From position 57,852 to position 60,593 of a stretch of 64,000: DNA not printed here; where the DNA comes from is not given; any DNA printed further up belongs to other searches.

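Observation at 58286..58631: Tandem 25-residue repeat domain in the MrpA/NuoL-like subunit, in place of the usual lateral-helix region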

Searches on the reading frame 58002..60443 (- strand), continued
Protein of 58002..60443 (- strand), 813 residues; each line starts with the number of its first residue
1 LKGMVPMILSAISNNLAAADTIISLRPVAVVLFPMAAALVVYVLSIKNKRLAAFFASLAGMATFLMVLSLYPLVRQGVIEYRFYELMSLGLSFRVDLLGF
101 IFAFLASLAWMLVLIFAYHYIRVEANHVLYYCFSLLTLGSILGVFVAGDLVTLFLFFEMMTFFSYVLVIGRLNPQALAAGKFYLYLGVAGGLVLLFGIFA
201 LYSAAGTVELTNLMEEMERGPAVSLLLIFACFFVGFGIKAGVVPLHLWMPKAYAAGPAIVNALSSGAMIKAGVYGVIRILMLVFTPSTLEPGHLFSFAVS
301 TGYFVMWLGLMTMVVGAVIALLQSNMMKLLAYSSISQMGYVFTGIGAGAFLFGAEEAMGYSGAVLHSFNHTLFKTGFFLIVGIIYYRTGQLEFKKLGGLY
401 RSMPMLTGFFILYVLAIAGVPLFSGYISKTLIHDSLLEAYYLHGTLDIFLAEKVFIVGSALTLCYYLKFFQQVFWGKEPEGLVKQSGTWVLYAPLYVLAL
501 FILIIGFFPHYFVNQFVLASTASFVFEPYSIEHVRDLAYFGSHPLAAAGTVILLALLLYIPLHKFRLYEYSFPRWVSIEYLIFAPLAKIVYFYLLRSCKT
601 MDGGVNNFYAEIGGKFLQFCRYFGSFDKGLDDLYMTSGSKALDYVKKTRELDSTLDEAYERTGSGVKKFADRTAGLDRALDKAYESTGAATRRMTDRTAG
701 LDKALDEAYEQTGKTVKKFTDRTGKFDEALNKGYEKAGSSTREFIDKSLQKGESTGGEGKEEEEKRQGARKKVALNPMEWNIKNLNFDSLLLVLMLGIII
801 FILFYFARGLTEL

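Call 14: search_solved_structures(query=window:58002-60443:-, max_evalue=0.00001, show_alignments=2)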
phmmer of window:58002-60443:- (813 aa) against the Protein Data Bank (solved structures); distinct sequences matched with E-value up to 0.00001: 92 (the best 60 are shown).
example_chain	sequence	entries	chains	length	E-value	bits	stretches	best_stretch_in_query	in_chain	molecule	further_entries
6u8y_X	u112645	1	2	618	1.4e-54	188.9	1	30-511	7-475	NADH dehydrogenase subunit M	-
6cfw_H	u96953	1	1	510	3.4e-51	177.6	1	30-525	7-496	Monovalent cation/H+ antiporter subunit D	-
7qru_D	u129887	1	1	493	2.9e-41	144.8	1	31-510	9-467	Na+/H+ antiporter subunit D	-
7qru_A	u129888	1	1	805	3.1e-38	134.8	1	42-513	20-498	Na+/H+ antiporter subunit A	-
6z16_A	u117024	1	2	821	1.2e-37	132.9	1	34-618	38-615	Multisubunit Na+/H+ antiporter, A subunit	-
6z16_D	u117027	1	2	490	2.9e-35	125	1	89-522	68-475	Multisubunit Na+/H+ antiporter, D subunit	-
8qby_M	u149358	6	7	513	9.5e-33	116.7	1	31-510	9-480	NADH dehydrogenase subunit M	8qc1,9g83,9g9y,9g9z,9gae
6hum_D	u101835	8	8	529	2.5e-32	115.2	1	29-522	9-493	NAD(P)H-quinone oxidoreductase chain 4 1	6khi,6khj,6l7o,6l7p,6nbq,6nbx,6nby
7p61_M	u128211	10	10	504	2.5e-30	108.7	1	88-512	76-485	NADH dehydrogenase I subunit M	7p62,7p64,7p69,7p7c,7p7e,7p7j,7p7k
3rko_M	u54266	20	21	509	2.8e-30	108.5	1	88-512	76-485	NADH-QUINONE OXIDOREDUCTASE SUBUNIT M | NADH dehydrogenase I subunit M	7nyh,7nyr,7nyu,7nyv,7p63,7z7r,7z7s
6u8y_H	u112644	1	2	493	4.8e-30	107.7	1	30-519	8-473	NADH dehydrogenase subunit N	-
7d3u_D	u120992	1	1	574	7.5e-29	103.8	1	32-477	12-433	Monovalent Na+/H+ antiporter subunit D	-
7z0s_C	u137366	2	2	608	9.9e-29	103.4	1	30-477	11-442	Formate hydrogenlyase subunit 3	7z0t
7d3u_A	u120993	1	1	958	7e-28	100.6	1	58-440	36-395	Monovalent Na+/H+ antiporter subunit A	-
6hum_F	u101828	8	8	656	1.8e-27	99.2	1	78-540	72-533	NADH dehydrogenase subunit 5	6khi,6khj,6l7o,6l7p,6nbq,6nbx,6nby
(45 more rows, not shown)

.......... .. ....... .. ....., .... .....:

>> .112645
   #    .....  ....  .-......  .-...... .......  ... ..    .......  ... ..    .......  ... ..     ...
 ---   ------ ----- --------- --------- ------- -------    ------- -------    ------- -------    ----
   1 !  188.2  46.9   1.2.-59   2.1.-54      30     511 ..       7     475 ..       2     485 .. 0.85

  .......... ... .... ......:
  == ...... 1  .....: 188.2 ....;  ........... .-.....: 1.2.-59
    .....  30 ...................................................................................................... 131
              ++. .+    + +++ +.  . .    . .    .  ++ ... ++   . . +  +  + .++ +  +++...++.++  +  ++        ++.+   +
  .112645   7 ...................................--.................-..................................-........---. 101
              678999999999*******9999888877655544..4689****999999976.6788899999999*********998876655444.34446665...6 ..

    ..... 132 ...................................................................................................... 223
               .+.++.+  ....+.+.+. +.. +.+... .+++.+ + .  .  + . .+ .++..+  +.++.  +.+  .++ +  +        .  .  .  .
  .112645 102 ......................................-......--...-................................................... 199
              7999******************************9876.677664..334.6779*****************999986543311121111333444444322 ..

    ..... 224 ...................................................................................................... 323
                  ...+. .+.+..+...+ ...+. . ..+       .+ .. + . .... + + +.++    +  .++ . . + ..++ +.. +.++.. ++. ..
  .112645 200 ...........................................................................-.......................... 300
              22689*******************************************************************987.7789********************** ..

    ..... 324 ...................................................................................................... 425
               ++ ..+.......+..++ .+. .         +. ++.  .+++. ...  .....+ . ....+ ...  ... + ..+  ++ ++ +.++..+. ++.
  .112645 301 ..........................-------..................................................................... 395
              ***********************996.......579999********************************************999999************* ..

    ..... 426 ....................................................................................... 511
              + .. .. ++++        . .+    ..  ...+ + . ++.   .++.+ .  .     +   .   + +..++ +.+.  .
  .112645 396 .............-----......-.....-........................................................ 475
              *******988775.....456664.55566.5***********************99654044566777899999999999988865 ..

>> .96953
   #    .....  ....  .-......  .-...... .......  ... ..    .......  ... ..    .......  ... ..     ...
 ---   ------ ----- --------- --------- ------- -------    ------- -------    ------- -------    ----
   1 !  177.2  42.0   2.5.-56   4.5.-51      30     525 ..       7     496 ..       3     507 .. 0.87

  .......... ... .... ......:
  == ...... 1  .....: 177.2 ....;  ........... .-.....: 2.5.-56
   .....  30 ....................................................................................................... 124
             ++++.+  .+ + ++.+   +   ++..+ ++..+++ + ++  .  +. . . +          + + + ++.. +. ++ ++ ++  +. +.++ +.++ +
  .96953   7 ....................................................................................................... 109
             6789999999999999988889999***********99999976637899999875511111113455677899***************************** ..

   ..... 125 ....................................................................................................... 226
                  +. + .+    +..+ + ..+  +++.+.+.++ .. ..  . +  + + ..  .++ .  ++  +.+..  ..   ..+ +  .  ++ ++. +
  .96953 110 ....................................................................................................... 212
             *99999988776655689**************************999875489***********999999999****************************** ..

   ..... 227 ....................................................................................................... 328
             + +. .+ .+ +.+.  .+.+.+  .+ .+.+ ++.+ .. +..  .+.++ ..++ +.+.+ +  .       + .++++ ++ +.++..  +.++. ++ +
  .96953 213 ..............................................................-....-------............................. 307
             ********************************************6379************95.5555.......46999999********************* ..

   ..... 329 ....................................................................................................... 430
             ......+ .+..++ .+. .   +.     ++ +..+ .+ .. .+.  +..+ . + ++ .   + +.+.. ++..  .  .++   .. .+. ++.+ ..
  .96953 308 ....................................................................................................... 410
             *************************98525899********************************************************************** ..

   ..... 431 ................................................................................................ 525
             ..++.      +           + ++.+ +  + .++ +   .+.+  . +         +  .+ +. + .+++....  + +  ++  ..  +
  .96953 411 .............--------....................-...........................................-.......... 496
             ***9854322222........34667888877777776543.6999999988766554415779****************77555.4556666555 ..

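Call 18: search_protein_families(library=ncbifam, proteins=[window:58002-60443:-], max_evalue=0.001)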
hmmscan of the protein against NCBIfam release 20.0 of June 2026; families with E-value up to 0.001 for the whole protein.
window:58002-60443:- (813 aa): 73 families (the best 25 are shown)
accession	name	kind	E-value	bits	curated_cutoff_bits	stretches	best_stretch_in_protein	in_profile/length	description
NF006419.0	PRK08668.1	equivalog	8.2e-84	282.5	617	1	29-543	6-500/613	NADH dehydrogenase subunit M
NF006240.0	PRK08376.1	subfamily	9.1e-69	232.7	662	1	29-522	9-505/521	putative monovalent cation/H+ antiporter subunit D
NF005086.0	PRK06521.1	equivalog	4.2e-66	223.8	667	1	29-529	6-511/669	hydrogenase 4 subunit B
NF009288.0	PRK12648.1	equivalog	6.1e-66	223.2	1104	1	29-564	5-525/954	monovalent cation/H+ antiporter subunit A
NF009310.0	PRK12668.1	equivalog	2.5e-64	218.1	564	1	32-536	11-457/584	Na(+)/H(+) antiporter subunit D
TIGR01972.1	NDH_I_M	subfamily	1.8e-62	211.6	263.8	1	30-516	4-475/486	NADH-quinone oxidoreductase subunit M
NF009306.0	PRK12663.1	equivalog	2.5e-62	211.3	542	1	31-517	10-475/498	Na+/H+ antiporter subunit D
NF006236.0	PRK08375.1-1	equivalog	4.9e-60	203.9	663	1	20-514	2-486/493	putative monovalent cation/H+ antiporter subunit D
TIGR00940.1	2a6301s01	subfamily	4.4e-59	200.6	920.45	1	29-566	4-546/793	monovalent cation:proton antiporter subunit A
NF005818.0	PRK07691.1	equivalog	6.4e-58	196.9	586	1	29-521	8-480/496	Na+/H+ antiporter subunit D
NF006418.0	PRK08667.1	equivalog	1.6e-56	192.2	794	1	31-510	11-487/644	hydrogenase membrane subunit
NF009285.0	PRK12645.1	equivalog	1.7e-56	192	1028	1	30-580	7-567/804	Na+/H+ antiporter subunit A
NF005561.0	PRK07234.1-1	equivalog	2.7e-56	191.5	718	1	21-475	3-440/569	putative monovalent cation/H+ antiporter subunit D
NF009308.0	PRK12665.1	equivalog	4.7e-56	190.4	585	1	22-481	5-445/531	Na+/H+ antiporter subunit D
NF009305.0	PRK12662.1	equivalog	1.1e-55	189.3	700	1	27-510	6-477/492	putative monovalent cation/H+ antiporter subunit D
NF005141.0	PRK06590.1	equivalog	1.2e-49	169.8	556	1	29-561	7-512/615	NADH-quinone oxidoreductase subunit L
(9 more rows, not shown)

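Call 20: predict_structure(alignment_id=A1)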
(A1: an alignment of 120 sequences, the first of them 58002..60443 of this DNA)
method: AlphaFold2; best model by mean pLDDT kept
length: 813 residues; sequences in the alignment: 120
mean_pLDDT: 85.4   pTM: 0.78
mean pLDDT of the five models: 85.4, 84.7, 84.7, 84.5, 83.0
residues with pLDDT >= 90: 508; 70-90: 153; 50-70: 82; < 50: 70
segments of 3 or more residues with pLDDT < 50: 1-6, 13-16, 654-676, 754-760, 770-785, 810-813
pLDDT, mean of each block of 10 residues (from residue 1): 47 55 97 98 96 97 98 96 78 97 98 97 90 98 97 95 92 90 89 95 96 96 94 95 75 92 93 98 96 94 97 95 96 96 98 97 98 98 97 97 98 97 97 98 97 98 98 97 93 98 97 96 96 97 97 98 95 83 81 83 82 83 82 74 60 46 44 49 58 61 74 74 72 76 73 49 49 45 53 70 62 43
secondary structure, 60 per line:
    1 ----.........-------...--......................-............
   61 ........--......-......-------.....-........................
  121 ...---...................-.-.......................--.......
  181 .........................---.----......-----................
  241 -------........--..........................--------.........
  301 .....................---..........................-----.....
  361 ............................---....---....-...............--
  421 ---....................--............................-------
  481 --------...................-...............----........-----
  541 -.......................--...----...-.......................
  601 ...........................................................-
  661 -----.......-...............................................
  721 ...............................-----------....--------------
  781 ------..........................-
elements in order (helices of 4 or more, strands of 3 or more residues): H5-13 E21-23 H26-47 H49-68 H71-76 E78-83 E91-95 H97-123 H127-145 H150-171 H174-205 H214-219 H225-240 H248-255 H258-283 H292-321 H326-350 H356-388 H399-402 H404-418 H424-443 H446-473 H489-507 H509-523 H528-535 H542-564 H578-659 H666-672 H674-751 H763-766 H787-812
